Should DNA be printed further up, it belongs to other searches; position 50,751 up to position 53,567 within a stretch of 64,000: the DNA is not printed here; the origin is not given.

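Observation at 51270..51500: HNH endonuclease domain embedded in an MrfA/DUF1998 helicase: a possible self-contained incision-unwinding-resection repair system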

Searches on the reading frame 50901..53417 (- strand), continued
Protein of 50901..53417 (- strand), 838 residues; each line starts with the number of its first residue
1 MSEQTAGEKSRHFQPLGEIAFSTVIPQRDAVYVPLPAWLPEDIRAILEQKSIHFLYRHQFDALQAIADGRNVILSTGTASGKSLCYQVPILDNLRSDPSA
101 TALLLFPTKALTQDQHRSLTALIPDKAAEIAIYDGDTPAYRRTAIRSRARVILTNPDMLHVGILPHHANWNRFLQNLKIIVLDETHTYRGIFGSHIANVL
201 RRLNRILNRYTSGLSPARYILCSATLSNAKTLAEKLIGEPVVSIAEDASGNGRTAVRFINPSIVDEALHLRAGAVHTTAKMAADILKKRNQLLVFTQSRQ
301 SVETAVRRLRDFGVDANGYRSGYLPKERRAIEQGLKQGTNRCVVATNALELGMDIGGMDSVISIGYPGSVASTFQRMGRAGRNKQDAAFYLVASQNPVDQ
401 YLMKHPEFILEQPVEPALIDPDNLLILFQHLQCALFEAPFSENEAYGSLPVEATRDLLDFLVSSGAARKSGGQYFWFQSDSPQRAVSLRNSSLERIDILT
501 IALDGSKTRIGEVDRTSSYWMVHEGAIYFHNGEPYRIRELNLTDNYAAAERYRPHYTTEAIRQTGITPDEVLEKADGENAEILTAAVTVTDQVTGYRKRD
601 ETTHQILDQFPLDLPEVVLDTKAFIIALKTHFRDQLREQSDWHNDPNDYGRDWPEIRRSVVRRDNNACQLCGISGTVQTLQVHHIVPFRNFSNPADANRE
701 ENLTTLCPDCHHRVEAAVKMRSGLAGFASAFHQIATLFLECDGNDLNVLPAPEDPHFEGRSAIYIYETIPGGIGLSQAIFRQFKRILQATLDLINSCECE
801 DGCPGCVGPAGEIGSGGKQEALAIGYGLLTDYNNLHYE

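Call 33: list_cluster_members(proteins=[P0129, P0135, P0139, P0140, P0143, P0145, P0153, P0156, P0259, P0128])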
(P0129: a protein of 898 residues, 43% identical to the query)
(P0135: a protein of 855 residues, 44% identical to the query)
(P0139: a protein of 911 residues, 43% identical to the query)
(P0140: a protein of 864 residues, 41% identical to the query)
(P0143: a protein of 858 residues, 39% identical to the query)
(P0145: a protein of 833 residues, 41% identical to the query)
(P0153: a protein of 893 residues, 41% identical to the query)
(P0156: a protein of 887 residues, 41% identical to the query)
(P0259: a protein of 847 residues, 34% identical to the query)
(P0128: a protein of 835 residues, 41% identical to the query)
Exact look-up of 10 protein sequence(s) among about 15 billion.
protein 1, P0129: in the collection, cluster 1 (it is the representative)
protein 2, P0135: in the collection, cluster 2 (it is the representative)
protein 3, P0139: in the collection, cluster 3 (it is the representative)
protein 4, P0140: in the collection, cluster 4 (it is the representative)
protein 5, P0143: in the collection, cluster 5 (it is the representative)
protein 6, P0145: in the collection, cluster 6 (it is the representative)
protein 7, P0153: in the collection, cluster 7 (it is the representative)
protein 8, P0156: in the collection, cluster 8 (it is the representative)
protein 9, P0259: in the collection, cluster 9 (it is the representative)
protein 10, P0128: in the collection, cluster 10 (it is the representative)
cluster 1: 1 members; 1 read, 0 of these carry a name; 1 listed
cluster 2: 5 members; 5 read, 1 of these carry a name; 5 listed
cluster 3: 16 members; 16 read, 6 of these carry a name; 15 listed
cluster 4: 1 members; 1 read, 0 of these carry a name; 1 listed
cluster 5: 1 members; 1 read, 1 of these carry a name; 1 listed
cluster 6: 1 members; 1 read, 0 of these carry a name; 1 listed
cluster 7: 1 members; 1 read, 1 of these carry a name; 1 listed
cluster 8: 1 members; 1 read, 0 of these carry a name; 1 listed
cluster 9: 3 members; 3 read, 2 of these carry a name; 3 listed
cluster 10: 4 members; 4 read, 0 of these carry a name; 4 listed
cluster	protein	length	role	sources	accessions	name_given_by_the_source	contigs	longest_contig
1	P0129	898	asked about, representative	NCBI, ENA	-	-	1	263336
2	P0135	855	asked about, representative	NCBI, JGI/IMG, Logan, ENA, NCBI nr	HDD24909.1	MAG TPA: DEAD/DEAH box helicase [Chloroflexi bacterium] | DEAD/DEAH box helicase [Chloroflexota bacterium]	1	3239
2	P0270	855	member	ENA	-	-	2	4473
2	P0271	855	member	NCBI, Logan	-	-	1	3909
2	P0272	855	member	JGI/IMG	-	-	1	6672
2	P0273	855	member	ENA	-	-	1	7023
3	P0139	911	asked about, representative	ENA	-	-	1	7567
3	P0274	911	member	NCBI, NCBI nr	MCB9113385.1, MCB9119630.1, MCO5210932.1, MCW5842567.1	MAG: DEAD/DEAH box helicase [Caldilinea sp.] | DEAD/DEAH box helicase [Caldilineaceae bacterium]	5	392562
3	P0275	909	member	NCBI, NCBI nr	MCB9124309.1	MAG: DEAD/DEAH box helicase [Caldilineaceae bacterium] | DEAD/DEAH box helicase [Caldilineaceae bacterium]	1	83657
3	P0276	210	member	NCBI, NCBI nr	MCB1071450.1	MAG: hypothetical protein KDL31_13955, partial [Kiritimatiellae bacterium] | hypothetical protein [Kiritimatiellia bacterium]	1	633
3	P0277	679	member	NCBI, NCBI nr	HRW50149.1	MAG TPA: DEAD/DEAH box helicase, partial [Caldilinea sp.] | DEAD/DEAH box helicase [Caldilinea sp.]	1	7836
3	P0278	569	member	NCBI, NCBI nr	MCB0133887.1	MAG: DUF1998 domain-containing protein, partial [Caldilineaceae bacterium] | DUF1998 domain-containing protein [Caldilineaceae bacterium]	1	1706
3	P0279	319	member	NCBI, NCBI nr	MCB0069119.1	MAG: DUF1998 domain-containing protein, partial [Caldilineaceae bacterium] | DUF1998 domain-containing protein [Caldilineaceae bacterium]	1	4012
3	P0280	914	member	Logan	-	-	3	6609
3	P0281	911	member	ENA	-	-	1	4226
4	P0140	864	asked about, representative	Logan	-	-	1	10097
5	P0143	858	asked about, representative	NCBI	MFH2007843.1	MAG: DEAD/DEAH box helicase [bacterium]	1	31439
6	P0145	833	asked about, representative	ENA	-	-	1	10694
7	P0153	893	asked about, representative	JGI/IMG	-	DEAD/DEAH box helicase domain-containing protein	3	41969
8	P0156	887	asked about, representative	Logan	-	-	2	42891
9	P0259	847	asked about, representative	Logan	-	-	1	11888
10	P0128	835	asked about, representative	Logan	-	-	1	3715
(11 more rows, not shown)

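Call 37: list_cluster_members(proteins=[P0142, P0146, P0147, P0148, P0151, P0154, P0157, P0179, P0163, P0188])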
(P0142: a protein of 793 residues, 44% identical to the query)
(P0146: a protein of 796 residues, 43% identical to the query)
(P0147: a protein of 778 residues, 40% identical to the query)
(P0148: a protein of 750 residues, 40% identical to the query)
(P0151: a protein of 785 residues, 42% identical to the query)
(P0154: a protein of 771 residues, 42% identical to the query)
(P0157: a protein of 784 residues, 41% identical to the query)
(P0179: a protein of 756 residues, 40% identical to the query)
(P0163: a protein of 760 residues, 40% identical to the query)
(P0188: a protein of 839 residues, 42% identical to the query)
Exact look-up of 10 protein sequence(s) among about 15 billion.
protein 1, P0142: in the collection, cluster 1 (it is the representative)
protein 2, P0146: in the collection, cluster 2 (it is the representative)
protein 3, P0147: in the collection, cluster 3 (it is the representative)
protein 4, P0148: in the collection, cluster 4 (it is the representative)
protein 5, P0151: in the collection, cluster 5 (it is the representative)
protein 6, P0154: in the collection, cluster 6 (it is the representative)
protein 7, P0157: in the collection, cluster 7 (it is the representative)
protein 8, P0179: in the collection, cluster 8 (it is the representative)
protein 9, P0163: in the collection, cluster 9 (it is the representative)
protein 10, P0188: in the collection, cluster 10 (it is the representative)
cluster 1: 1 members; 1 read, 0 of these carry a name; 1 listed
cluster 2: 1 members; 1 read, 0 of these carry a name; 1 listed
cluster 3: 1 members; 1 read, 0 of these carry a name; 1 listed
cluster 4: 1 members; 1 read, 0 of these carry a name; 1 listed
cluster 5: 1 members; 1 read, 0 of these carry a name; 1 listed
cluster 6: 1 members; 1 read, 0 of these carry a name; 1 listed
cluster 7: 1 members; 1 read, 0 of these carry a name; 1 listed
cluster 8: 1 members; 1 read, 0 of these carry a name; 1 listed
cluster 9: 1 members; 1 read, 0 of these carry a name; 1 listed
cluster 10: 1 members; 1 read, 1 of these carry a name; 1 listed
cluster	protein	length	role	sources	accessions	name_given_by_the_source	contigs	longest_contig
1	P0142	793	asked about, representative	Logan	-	-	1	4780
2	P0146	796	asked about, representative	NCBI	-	-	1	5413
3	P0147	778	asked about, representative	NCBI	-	-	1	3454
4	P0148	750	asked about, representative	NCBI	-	-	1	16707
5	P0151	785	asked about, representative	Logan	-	-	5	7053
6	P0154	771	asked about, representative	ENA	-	-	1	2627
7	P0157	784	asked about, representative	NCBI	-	-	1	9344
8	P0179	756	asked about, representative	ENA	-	-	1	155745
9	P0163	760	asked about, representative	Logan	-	-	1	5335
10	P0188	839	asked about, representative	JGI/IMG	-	DEAD/DEAH box helicase domain-containing protein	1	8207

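Call 38: predict_structure(alignment_id=A2)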
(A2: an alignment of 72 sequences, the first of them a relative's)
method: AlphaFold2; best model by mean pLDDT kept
length: 838 residues; sequences in the alignment: 72
mean_pLDDT: 86.6   pTM: 0.84
mean pLDDT of the five models: 86.6, 85.2, 84.8, 84.5, 84.1
residues with pLDDT >= 90: 463; 70-90: 305; 50-70: 49; < 50: 21
segments of 3 or more residues with pLDDT < 50: 1-12, 811-813, 836-838
pLDDT, mean of each block of 10 residues (from residue 1): 33 68 91 94 93 94 96 86 93 93 90 90 94 89 93 94 93 95 88 90 93 84 85 93 91 91 79 89 88 88 91 91 82 83 81 64 90 85 80 92 90 67 87 94 92 95 93 89 71 79 86 88 91 92 93 88 93 93 96 91 80 92 95 86 75 90 92 88 83 83 87 67 87 91 87 91 92 88 94 90 75 65 91 56
secondary structure, 60 per line:
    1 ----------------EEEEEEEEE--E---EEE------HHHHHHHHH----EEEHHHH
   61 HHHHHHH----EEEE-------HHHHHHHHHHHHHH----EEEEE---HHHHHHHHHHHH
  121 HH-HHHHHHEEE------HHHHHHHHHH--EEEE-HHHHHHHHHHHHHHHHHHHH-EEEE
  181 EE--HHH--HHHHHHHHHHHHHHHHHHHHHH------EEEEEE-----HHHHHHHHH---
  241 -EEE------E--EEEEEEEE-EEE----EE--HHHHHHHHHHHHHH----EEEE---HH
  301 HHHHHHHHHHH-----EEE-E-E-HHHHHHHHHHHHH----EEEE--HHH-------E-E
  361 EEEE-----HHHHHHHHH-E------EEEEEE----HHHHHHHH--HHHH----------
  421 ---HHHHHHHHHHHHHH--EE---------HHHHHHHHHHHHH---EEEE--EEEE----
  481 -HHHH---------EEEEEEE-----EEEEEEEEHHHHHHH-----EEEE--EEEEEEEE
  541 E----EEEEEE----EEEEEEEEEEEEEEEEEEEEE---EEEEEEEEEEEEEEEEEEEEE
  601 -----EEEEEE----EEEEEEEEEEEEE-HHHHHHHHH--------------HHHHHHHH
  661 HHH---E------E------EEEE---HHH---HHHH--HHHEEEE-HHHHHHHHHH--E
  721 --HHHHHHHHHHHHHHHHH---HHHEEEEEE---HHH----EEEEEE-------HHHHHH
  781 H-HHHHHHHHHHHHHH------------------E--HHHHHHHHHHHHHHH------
elements in order (helices of 4 or more, strands of 3 or more residues): E17-25 E32-34 H41-49 E54-56 H57-67 E72-75 H83-96 E101-105 H109-122 H124-129 E130-132 H139-148 E151-154 H156-175 E177-182 H190-211 E218-223 H229-237 E242-244 E254-261 E263-265 H274-287 E292-295 H299-311 E317-319 H325-337 E342-345 E360-364 H370-378 E387-392 H397-404 H407-410 H424-437 H451-463 E467-470 E473-476 H482-485 E495-501 E507-514 H515-521 E527-530 E533-541 E546-551 E556-576 E580-600 E606-611 E616-628 H630-638 H653-663 E681-684 H694-697 E703-706 H708-717 H723-739 E746-751 E762-767 H775-781 H783-796 H818-832

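Call 44: fold_search(model_id=the predicted structure, library=pdb)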
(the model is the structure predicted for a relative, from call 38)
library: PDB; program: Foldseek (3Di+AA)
matches with E <= 10: 1579; with E <= 0.001: 914
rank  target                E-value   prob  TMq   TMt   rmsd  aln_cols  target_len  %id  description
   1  6znp_A                1.4e-69  1.00  0.74  0.82   6.3       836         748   33  Crystal Structure of DUF1998 helicase MrfA bound to DNA (released 2020-11-25)
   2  6znq_B                2.5e-61  1.00  0.72  0.84   5.0       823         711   33  Crystal Structure of DUF1998 helicase MrfA bound to DNA and AMPPNP (released 2020-11-25)
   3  6znp_B                4.2e-60  1.00  0.71  0.84   6.1       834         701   32  Crystal Structure of DUF1998 helicase MrfA bound to DNA (released 2020-11-25)
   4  6zns                  5.8e-42  1.00  0.59  0.75   6.4       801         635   30  Crystal Structure of DUF1998 helicase MrfA (released 2020-11-25)
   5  5v9x_A                3.2e-20  1.00  0.46  0.50   4.2       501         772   24  Structure of Mycobacterium smegmatis helicase Lhr bound to ssDNA and AMP-PNP (released 2017-12-06)
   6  2va8_B                1.4e-17  1.00  0.42  0.50   5.2       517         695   20  DNA Repair Helicase Hel308 (released 2008-01-15)
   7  2va8_A                4.1e-17  1.00  0.42  0.50   5.1       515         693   20  DNA Repair Helicase Hel308 (released 2008-01-15)
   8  7a5p_q                1.9e-16  1.00  0.41  0.20   8.3       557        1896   15  Human C Complex Spliceosome - Medium-resolution PERIPHERY (released 2020-10-14)
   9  8bc8_B                2.6e-16  1.00  0.40  0.21   8.8       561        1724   16  Human Brr2 Helicase Region in complex with C-tail deleted Jab1 and compound 18 (released 2023-03-08)
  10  8q7x_B                3.0e-16  1.00  0.40  0.20   6.4       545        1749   15  Structure of the recycling U5 snRNP bound to chaperone CD2BP2 (State 4) (released 2024-04-17)
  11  6qw6_5B               3.5e-16  1.00  0.40  0.18   6.4       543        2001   15  Structure of the human U5.U4/U6 tri-snRNP at 2.9A resolution. (released 2019-04-17)
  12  9b15_A                5.6e-16  1.00  0.41  0.49   5.9       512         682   18  Superfamily 2 helicase Hel308 containing the beta-hairpin from DNA pol theta helicase-like domain (released 2025-03-19)
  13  5o9z_C                5.9e-16  1.00  0.42  0.22  19.0       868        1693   12  Cryo-EM structure of a pre-catalytic human spliceosome primed for activation (B complex) (released 2017-08-16)
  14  2zj8                  7.6e-16  1.00  0.41  0.48   5.3       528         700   19  Archaeal DNA helicase Hjm apo state in form 2 (released 2009-02-10)
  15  8bca_B                8.5e-16  1.00  0.40  0.21  20.2       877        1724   13  Human Brr2 Helicase Region in complex with C-tail deleted Jab1 and compound 26 (released 2023-03-08)
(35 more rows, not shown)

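Call 45: search_protein_families(library=padloc, proteins=[window:50901-53417:-], max_evalue=0.001)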
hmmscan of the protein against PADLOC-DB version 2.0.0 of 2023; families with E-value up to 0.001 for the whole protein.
window:50901-53417:- (838 aa): 65 families (the best 25 are shown)
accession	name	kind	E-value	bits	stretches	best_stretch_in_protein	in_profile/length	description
PDLC02503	BrxHI|BrxHII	-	6.9e-48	161.5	1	57-392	27-353/698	BrxHI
PDLC03960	SngC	-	7.5e-44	148.6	1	51-399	21-378/720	-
PDLC00036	DruE3|DruE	-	2e-36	122.6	3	56-235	94-294/2023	SNF2 family N-terminal domain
PDLC00013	DruE1|DruE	-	4.7e-35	118.9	4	717-807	1562-1652/1776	SNF2 family N-terminal domain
PDLC00037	DruE3|DruE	-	1.4e-32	110.6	3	56-236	103-309/2055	SNF2 family N-terminal domain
PDLC02501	BrxHI|BrxHII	-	2.4e-32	110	1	32-388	4-347/925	BrxHI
PDLC03928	PsyrT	-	2.3e-28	96.9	1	47-395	16-347/689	-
PDLC00035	DruE3|DruE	-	1.9e-26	90.2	2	55-236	103-309/1460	SNF2 family N-terminal domain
PDLC02570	DrmA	-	6.2e-25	85.7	1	179-405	412-647/851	DrmA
PDLC02864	DpdF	-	2.1e-24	84.3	2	266-392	208-337/610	DpdF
PDLC02870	DpdF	-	2.9e-21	73.6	1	58-486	17-413/534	DpdF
PDLC02897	DpdJ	-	1.3e-20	70.9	1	62-382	107-450/1570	DpdJ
PDLC02861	DpdF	-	3.6e-20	69.8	2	290-395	240-345/611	DpdF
PDLC02569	DrmA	-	7.8e-18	61.7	1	178-401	657-888/1095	DrmA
PDLC00051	DruE4|DruE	-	9e-17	57.9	2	52-95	90-134/1829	SNF2 family N-terminal domain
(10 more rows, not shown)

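Call 64: search_dna_similar(query=window:50901-53417:-, collection=plasmids, mode=protein, max_evalue=1e-10, max_rows=15)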
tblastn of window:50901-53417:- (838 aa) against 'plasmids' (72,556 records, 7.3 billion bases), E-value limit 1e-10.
Records with a match: 825; places in all: 846; records where one place covers at least 80% of the query: 23.
Best place of each record, by identity: <60% 825.
By first word of the organism name: Klebsiella 444; Salmonella 138; Pantoea 54; Escherichia 17; Nostoc 13; Halobacterium 9; Pseudoalteromonas 8; Haloarcula 5; Natronorubrum 5; Burkholderia 5; and 91 more.
By predicted mobility (MOB-suite, as given by PLSDB): conjugative 547; non-mobilizable 240; mobilizable 38.
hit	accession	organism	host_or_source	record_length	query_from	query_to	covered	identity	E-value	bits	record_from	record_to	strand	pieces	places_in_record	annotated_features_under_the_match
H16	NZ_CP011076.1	Brevibacillus laterosporus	Oryza sativa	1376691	19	824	85%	39.2%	8e-125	498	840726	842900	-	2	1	none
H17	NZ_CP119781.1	Haloarcula litorea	cell culture,sediment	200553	4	807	96%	29.9%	1e-84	303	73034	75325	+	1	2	DEAD/DEAH box helicase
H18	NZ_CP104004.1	Salinirubellus salinus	cell cuture,Zhoushan marine solar ...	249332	4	807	96%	29.7%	9e-85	304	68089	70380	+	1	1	DEAD/DEAH box helicase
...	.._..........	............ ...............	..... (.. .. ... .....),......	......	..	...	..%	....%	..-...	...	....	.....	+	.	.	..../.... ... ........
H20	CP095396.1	Natribaculum longum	cell culture,saline soil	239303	4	807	96%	29.6%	6e-84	301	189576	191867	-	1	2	record has no annotation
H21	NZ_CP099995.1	Halorussus salilacus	cell culture,Substrate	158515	4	807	96%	29.6%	1e-83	300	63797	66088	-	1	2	DEAD/DEAH box helicase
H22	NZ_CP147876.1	Haloplanus sp. GX21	cell culture,marine solar saltern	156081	4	807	96%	29.6%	3e-83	299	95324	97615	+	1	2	DEAD/DEAH box helicase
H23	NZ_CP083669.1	Haloprofundus halobius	cell culture,salt lake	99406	4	807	96%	29.5%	3e-83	299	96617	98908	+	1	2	DEAD/DEAH box helicase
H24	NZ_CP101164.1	Halorarius halobius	cell culture,salt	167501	4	807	96%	29.4%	3e-84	302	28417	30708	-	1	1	DEAD/DEAH box helicase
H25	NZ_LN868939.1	Nocardia farcinica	not known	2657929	25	625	72%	39.2%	2e-108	374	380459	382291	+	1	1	none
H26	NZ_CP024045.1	Natrarchaeobaculum sulfurireducens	Kulunda Steppe hypersaline lake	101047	9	807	95%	29.4%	8e-86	307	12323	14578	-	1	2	DEAD/DEAH box helicase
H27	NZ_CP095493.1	Halosolutus gelatinilyticus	cell culture,saline soil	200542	17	807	94%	29.6%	2e-72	267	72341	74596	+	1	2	DEAD/DEAH box helicase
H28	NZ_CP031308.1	Natronorubrum bangense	Cell culture,The Bange salt-alkaline ...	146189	17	807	94%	29.3%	2e-78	285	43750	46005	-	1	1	DEAD/DEAH box helicase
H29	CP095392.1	Natribaculum breve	cell culture,saline soil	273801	18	807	94%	29.1%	9e-79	286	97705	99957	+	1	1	record has no annotation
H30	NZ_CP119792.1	Haladaptatus sp. QDMS2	cell culture,sediment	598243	17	807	94%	28.9%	6e-75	275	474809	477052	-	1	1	DEAD/DEAH box helicase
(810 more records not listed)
